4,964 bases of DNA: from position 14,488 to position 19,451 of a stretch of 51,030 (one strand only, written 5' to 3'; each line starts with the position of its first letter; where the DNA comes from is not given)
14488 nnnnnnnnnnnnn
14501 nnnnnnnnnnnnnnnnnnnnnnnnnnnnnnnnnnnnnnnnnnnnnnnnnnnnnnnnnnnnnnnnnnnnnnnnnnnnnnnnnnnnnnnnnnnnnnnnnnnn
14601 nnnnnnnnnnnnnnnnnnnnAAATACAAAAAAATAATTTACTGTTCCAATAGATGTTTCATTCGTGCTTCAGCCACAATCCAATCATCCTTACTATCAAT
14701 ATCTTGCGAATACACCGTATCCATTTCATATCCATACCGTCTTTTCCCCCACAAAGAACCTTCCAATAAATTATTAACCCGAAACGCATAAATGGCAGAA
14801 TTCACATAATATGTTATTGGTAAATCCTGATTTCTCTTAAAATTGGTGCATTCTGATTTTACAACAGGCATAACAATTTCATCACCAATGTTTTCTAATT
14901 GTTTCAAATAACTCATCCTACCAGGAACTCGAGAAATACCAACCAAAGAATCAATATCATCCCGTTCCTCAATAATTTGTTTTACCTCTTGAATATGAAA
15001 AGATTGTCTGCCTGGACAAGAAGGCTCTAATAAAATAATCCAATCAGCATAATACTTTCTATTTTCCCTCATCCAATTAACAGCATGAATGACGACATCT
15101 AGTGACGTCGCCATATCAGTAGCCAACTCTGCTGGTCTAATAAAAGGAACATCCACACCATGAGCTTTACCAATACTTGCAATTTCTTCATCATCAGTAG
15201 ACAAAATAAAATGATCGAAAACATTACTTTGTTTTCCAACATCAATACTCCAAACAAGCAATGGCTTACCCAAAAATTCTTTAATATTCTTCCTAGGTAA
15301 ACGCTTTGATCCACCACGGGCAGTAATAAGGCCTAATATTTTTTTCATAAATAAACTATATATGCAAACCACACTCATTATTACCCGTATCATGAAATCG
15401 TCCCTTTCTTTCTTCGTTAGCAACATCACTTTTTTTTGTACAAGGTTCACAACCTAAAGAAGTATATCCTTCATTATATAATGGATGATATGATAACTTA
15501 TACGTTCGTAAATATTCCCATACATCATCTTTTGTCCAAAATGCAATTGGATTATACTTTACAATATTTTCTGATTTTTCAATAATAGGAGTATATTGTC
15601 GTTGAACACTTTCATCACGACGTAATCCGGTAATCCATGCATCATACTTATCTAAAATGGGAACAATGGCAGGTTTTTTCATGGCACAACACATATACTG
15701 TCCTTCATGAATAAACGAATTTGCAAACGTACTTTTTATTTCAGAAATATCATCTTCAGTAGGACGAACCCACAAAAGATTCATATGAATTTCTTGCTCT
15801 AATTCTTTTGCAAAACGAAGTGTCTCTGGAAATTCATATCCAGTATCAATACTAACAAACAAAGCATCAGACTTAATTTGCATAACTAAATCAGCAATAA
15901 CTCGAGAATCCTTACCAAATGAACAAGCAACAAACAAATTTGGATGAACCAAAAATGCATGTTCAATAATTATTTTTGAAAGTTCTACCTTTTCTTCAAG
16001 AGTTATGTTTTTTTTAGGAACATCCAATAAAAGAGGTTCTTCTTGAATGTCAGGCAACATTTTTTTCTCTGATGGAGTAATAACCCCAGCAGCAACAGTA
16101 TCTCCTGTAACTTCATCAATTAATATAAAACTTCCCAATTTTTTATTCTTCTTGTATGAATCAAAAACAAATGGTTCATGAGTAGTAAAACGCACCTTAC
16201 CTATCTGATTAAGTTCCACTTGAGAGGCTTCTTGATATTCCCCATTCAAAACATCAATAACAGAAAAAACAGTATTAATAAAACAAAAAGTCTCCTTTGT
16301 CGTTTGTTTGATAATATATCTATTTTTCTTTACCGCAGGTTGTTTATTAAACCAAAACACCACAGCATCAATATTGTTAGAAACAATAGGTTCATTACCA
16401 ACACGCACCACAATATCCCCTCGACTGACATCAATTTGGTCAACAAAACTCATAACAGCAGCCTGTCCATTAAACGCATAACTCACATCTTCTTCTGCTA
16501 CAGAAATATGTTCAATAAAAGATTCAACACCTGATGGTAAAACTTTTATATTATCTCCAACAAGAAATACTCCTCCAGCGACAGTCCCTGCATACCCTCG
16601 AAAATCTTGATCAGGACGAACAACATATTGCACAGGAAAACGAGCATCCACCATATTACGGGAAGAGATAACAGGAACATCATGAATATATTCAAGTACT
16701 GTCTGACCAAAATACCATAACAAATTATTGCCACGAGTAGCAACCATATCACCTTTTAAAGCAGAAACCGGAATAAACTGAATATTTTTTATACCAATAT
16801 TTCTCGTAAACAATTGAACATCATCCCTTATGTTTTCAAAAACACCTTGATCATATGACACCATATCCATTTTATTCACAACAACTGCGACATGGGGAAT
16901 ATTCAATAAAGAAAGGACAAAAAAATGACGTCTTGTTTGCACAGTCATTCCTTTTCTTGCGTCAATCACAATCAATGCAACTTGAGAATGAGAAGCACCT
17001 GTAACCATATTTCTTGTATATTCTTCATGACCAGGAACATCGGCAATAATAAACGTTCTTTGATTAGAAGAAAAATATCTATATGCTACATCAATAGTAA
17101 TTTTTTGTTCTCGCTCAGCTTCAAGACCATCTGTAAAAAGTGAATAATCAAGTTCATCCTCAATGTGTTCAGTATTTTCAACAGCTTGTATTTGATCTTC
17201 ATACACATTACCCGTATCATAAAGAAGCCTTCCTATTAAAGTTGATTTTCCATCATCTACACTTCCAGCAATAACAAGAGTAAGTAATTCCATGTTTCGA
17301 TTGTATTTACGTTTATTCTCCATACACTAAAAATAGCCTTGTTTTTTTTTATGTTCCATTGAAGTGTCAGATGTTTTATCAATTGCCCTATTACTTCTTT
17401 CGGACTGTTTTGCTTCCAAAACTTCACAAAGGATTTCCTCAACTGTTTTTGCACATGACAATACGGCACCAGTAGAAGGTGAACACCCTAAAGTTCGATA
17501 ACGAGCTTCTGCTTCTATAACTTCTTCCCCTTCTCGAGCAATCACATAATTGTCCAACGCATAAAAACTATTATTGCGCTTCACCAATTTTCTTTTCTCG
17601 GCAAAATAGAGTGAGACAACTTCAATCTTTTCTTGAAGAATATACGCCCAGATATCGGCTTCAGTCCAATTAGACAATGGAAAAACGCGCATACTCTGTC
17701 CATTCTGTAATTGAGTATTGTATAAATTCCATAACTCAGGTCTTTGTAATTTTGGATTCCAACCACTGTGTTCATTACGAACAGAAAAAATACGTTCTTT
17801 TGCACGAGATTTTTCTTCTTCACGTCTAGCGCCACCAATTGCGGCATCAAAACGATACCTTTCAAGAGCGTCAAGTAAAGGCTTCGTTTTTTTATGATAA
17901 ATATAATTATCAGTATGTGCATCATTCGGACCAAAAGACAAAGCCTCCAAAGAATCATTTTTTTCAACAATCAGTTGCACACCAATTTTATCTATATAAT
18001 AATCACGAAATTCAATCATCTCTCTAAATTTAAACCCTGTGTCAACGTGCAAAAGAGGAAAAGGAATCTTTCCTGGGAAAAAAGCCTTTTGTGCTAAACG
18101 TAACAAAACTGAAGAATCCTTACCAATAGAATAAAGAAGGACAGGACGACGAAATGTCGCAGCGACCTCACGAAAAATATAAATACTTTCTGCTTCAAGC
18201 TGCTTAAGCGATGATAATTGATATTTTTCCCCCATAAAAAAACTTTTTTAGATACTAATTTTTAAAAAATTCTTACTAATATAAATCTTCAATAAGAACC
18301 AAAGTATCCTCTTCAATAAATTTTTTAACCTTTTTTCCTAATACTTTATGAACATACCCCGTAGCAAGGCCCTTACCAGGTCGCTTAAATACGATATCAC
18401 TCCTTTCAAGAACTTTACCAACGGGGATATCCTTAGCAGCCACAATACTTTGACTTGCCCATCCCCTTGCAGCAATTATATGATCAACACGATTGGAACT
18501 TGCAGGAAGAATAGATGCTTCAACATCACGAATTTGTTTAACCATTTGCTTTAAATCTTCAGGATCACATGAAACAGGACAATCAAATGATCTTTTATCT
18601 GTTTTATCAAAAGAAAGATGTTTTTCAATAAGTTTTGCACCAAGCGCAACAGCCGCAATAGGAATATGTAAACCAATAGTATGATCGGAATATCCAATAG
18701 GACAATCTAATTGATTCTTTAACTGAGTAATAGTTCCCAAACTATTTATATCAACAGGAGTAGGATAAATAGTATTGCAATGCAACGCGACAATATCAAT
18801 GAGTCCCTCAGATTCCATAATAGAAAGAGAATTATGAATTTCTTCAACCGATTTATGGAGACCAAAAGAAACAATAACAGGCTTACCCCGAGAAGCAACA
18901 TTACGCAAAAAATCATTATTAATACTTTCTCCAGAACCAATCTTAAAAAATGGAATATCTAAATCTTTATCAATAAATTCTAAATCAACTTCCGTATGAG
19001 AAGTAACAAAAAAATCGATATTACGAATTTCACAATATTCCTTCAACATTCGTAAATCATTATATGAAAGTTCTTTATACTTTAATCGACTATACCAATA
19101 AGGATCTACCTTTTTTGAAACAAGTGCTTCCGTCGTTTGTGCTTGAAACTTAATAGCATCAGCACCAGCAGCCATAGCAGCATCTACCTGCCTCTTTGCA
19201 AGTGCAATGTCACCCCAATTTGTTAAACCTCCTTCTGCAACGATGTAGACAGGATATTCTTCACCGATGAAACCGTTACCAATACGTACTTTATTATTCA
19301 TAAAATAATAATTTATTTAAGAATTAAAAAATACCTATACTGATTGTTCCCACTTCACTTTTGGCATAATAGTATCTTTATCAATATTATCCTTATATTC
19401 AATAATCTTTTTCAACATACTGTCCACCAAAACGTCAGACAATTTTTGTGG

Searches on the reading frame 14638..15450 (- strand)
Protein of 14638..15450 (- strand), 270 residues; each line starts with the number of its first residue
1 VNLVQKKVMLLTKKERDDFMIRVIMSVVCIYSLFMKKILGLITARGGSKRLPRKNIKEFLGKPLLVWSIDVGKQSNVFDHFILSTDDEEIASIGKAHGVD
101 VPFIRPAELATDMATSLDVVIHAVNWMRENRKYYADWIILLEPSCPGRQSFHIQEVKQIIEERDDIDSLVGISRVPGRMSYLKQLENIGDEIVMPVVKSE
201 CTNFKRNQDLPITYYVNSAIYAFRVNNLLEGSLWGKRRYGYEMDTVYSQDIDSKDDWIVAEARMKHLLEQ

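Call 6: search_protein_families(library=pfam, proteins=[window:14638-15450:-], max_evalue=0.01)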
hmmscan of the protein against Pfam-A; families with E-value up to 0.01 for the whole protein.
window:14638-15450:- (270 aa): 1 family
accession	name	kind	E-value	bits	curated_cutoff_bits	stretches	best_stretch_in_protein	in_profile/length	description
PF02348.25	CTP_transf_3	-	3.3e-20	73.3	22.6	1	40-122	2-83/217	Cytidylyltransferase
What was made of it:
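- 14638..15348 (-): Right flank: CMP-sugar cytidylyltransferase (NeuA-like), the last gene of the rightward glycan unit. It has host composition (GC3 0.25). Pfam CTP_transf_3 (call 6).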

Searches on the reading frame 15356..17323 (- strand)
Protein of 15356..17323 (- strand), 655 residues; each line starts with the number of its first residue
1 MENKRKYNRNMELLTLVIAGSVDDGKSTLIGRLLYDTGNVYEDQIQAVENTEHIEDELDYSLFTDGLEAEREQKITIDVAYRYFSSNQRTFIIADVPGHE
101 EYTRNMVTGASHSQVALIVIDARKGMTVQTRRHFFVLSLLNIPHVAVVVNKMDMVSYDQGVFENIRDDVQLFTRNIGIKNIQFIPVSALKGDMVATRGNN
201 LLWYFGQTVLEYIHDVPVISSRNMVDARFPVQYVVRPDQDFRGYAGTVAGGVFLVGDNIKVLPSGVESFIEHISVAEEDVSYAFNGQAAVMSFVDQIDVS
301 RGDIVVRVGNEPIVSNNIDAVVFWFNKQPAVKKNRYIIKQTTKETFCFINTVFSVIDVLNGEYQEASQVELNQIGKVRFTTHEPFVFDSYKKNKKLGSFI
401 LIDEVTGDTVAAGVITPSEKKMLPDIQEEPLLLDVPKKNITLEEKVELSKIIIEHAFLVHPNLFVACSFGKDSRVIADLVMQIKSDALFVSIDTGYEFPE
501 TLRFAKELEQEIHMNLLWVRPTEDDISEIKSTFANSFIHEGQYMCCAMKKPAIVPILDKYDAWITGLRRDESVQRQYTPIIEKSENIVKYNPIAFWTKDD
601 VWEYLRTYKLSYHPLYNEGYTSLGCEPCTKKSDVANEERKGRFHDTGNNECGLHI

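Call 6: search_protein_families(library=pfam, proteins=[window:15356-17323:-], max_evalue=0.01)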
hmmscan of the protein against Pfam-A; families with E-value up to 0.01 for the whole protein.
window:15356-17323:- (655 aa): 4 families
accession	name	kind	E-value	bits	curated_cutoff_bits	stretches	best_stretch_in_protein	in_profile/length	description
PF01507.26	PAPS_reduct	-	2.1e-44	152.1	22.5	1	463-630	2-174/175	Phosphoadenosine phosphosulfate reductase domain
PF00009.33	GTP_EFTU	-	1.2e-42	146.1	26.5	1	13-200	3-177/188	Elongation factor Tu GTP binding domain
PF22594.2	GTP-eEF1A_C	-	2.7e-22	79.5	27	1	318-416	2-101/101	GTP-eEF1A C-terminal domain-like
PF01926.29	MMR_HSR1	-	1.9e-05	25.2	21.9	0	70-151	27-113/113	50S ribosome-binding GTPase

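Call 31: find_related_loci(query=window:15356-17323:-, collection=genome_contigs, flank=10000)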
Query window:15356-17323:- (655 aa) in genome_contigs; peptide patterns used: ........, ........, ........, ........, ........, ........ (x = any residue, [..] = any of these).
64 stretches matched a pattern; 26 encode a relative of the query (tblastn E <= 1e-3); 26 distinct loci.
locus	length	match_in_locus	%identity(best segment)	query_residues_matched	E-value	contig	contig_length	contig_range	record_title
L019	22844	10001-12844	45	11-654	3e-113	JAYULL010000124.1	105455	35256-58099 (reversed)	MAG: Sphingobacteriaceae bacterium isolate GFS_9361 GFS_9361_123, whole genome shotgun sequence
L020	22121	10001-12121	46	10-616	1e-113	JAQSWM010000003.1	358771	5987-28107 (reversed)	MAG: Sphingobacteriaceae bacterium isolate C_No_T20_C_bin.73 scaffold_12, whole genome shotgun sequence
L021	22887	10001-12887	45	5-654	3e-110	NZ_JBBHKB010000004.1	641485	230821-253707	Pedobacter anseongensis strain Du54 4, whole genome shotgun sequence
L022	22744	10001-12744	46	11-654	9e-110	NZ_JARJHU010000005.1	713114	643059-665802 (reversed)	Pedobacter sp. JY14-1 velvet_auto_105_5, whole genome shotgun sequence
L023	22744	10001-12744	45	11-654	5e-108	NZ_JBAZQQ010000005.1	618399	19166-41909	MAG: Pedobacter sp. isolate SO_2017_SWC_57 scaffold_10_c1_LP-4_2017, whole genome shotgun sequence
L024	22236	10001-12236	44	10-616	2e-107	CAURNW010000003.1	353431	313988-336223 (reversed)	MAG TPA_asm: uncultured Chryseobacterium sp. isolate ERR9968899_bin.2_MetaWRAP_v1.3_MAG genome assembly, contig: ERZ2161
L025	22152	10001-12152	44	9-616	2e-101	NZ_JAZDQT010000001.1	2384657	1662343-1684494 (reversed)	Pedobacter albus strain KR3-3 contig1, whole genome shotgun sequence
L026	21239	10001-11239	42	11-415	2e-98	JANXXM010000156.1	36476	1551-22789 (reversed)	MAG: Ferruginibacter sp. isolate GL140_3_metabat_121 GL140_3_k141_1339893, whole genome shotgun sequence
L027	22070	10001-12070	43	11-633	2e-109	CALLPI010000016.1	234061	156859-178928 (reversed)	MAG: uncultured Saprospiraceae bacterium isolate N1_Bin_METABAT__89_1 genome assembly, contig: c_000000924039, whole gen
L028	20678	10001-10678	56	437-654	1e-76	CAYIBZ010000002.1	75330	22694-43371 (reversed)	MAG TPA_asm: uncultured Candidatus Saccharibacteria bacterium isolate ERP119705_co1_679 genome assembly, contig: NODE_21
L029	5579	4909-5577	54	440-654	1e-74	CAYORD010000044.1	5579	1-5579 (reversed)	MAG TPA_asm: uncultured Candidatus Saccharibacteria bacterium isolate SRP269290_co4_246 genome assembly, contig: NODE_15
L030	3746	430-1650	34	14-416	1e-72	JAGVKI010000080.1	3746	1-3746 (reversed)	MAG: Alphaproteobacteria bacterium isolate SW_32 c_000000015445, whole genome shotgun sequence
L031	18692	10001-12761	35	12-654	3e-71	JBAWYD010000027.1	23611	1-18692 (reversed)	MAG: Deltaproteobacteria bacterium isolate ELA080 MAG080_27, whole genome shotgun sequence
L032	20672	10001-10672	52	439-654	2e-70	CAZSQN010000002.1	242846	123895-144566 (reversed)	MAG TPA_asm: uncultured Gammaproteobacteria bacterium isolate binchicken_co125_790 genome assembly, contig: NODE_93_leng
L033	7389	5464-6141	51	438-655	3e-70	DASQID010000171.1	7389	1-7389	MAG TPA_asm: Acidobacteriota bacterium isolate SMAG_U11850 k141_177937, whole genome shotgun sequence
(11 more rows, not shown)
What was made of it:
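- The flank gene for the CysN-PAPS fusion has its best relatives in Bacteroidota at 45%, so the locus is a mosaic (call 31).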

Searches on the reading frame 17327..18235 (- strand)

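Call 6: search_protein_families(library=pfam, proteins=[window:17327-18235:-], max_evalue=0.01)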
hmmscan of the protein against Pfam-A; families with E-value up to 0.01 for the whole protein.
window:17327-18235:- (302 aa): 2 families
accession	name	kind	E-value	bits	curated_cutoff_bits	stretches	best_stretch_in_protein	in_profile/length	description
PF01507.26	PAPS_reduct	-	6.9e-47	160.1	22.5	1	31-256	2-174/175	Phosphoadenosine phosphosulfate reductase domain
PF02799.21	NMT_C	-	0.0032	17.6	27.9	0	187-247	55-116/198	Myristoyl-CoA:protein N-myristoyltransferase, C-terminal domain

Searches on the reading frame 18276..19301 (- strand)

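Call 6: search_protein_families(library=pfam, proteins=[window:18276-19301:-], max_evalue=0.01)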
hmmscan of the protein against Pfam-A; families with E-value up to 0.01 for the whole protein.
window:18276-19301:- (341 aa): 2 families
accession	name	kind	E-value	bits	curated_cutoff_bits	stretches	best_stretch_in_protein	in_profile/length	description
PF03102.20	NeuB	-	1.1e-61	208.8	22.1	1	39-263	2-235/241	NeuB family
PF08666.17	SAF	-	6.8e-08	33.4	21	1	285-339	3-61/63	SAF domain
